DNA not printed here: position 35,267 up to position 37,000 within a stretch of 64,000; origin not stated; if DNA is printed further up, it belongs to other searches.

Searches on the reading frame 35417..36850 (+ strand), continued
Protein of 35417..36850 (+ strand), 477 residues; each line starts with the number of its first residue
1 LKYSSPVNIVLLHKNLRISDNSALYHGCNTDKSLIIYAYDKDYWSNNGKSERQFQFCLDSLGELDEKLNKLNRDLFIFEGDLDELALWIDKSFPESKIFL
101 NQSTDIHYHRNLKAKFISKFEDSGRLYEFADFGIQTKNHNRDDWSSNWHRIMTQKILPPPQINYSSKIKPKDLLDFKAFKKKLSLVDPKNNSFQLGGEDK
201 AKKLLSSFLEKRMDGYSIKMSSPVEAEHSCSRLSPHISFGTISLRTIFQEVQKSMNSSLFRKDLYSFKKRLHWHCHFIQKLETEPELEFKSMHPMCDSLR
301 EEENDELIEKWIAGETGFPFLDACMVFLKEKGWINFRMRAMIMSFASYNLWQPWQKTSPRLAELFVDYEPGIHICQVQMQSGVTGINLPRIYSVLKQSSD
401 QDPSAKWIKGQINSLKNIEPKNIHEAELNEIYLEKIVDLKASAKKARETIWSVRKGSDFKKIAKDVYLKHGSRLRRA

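Call 84: search_solved_structures(query=window:35417-36850:+, max_evalue=1e-20, show_alignments=2)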
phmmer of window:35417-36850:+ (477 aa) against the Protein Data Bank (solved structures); distinct sequences matched with E-value up to 1e-20: 3.
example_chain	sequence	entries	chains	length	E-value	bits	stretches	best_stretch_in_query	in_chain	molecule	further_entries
2e0i_A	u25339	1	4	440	7.5e-29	104.2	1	10-426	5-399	432aa long hypothetical deoxyribodipyrimidine photolyase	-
6ptz_A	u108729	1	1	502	4.3e-22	81.9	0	188-425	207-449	Cryptochrome-1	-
6pu0_A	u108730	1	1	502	1.5e-21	80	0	188-425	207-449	Cryptochrome-1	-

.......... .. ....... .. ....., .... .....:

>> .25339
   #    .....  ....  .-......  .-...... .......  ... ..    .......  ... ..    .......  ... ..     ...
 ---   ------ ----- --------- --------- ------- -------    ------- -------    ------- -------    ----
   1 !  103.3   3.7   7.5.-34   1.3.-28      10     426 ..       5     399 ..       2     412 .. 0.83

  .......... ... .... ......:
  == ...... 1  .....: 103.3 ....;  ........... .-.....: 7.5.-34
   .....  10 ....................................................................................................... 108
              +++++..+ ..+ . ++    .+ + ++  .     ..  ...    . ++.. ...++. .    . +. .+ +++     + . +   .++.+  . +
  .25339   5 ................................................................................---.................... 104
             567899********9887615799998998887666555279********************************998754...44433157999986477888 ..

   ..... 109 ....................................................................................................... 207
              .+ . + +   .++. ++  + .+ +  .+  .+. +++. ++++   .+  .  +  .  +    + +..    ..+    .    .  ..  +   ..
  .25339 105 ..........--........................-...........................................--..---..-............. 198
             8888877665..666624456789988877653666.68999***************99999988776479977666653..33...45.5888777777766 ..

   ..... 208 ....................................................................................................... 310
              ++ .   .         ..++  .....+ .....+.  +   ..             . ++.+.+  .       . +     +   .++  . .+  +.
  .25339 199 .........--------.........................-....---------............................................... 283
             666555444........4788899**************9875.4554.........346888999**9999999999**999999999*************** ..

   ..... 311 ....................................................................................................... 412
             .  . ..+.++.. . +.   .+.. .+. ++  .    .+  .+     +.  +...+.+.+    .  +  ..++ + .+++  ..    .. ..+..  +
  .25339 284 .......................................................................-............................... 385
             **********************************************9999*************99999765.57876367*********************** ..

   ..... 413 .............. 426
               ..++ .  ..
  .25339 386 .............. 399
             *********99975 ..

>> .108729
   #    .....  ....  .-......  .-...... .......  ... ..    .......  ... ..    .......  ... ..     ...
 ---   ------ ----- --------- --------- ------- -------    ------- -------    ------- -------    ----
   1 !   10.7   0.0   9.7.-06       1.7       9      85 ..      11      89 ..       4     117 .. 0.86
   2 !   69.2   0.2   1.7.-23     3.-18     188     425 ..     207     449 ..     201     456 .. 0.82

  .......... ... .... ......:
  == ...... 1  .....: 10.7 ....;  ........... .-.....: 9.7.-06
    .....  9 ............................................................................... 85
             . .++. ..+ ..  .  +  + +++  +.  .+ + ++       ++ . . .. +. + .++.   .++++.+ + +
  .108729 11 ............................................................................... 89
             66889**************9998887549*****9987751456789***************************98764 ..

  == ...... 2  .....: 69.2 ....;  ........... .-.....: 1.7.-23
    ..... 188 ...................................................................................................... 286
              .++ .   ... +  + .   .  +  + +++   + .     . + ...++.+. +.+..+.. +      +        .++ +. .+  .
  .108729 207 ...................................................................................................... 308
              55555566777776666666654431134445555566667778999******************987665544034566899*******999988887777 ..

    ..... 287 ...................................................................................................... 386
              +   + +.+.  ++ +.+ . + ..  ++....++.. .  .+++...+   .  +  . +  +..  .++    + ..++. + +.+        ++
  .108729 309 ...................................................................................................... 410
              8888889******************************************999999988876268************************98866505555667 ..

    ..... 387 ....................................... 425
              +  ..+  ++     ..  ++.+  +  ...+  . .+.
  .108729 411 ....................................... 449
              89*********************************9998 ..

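Call 93: find_encoding_contigs(protein=P0350, flank=5000, max_places=1)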
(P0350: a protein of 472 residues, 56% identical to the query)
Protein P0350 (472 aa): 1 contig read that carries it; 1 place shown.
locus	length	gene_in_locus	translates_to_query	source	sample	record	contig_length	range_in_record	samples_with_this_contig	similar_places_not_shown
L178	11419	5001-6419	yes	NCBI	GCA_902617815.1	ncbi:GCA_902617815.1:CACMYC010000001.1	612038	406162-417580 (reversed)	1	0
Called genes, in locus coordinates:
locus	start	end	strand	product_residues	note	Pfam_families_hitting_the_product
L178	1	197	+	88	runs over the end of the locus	PF27465:Fis_N (weak), PF02954:HTH_8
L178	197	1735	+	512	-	PF02142:MGS, PF01808:AICARFT_IMPCHas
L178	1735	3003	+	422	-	PF02844:GARS_N, PF01071:GARS_A, PF02786:CPSase_L_D2, PF02222:ATP-grasp (weak), PF02655:ATP-grasp_3 (weak), PF02843:GARS_C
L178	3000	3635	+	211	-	PF03232:COQ7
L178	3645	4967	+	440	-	PF00083:Sugar_tr, PF07690:MFS_1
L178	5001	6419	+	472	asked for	PF00875:DNA_photolyase, PF03441:FAD_binding_7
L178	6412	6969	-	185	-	PF00578:AhpC-TSA, PF08534:Redoxin, PF00085:Thioredoxin (faint)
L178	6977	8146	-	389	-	PF00270:DEAD, PF04851:ResIII, PF18766:SWI2_SNF2, PF00271:Helicase_C, PF16203:ERCC3_RAD25_C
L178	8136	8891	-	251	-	PF00218:IGPS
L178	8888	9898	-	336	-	PF02885:Glycos_trans_3N, PF00591:Glycos_transf_3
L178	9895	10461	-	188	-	PF00117:GATase, PF07722:Peptidase_C26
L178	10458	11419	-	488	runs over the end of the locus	PF04715:, PF00425:Chorismate_bind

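Call 94: find_encoding_contigs(protein=P0276, flank=5000, max_places=1)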
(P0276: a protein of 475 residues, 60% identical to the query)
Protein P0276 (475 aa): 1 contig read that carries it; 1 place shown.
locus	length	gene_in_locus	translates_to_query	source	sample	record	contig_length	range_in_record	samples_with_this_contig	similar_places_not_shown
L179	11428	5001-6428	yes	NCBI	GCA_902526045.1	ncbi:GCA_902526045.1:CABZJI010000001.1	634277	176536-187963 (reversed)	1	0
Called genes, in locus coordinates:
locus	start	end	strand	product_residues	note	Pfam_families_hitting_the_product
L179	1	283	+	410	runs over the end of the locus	-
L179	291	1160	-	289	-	PF02668:TauD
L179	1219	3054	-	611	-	PF05960:DUF885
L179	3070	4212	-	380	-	PF03441:FAD_binding_7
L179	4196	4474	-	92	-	PF01035:DNA_binding_1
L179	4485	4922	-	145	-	PF12895:ANAPC3 (faint), PF25062:ARM_TT21_N (weak), PF13424:TPR_12 (faint), PF13428:TPR_14 (faint), PF07719:TPR_2 (faint), PF13181:TPR_8 (faint), PF13414:TPR_11 (faint), PF00515:TPR_1 (weak), +4 more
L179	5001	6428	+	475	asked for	PF00875:DNA_photolyase, PF03441:FAD_binding_7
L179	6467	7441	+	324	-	PF02826:2-Hacid_dh_C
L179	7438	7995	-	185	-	PF01292:Ni_hydr_CYTB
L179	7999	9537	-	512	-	PF00501:AMP-binding, PF13193:AMP-binding_C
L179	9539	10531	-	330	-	PF05721:PhyH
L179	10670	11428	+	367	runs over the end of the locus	PF21016:RlmN_N, PF04055:Radical_SAM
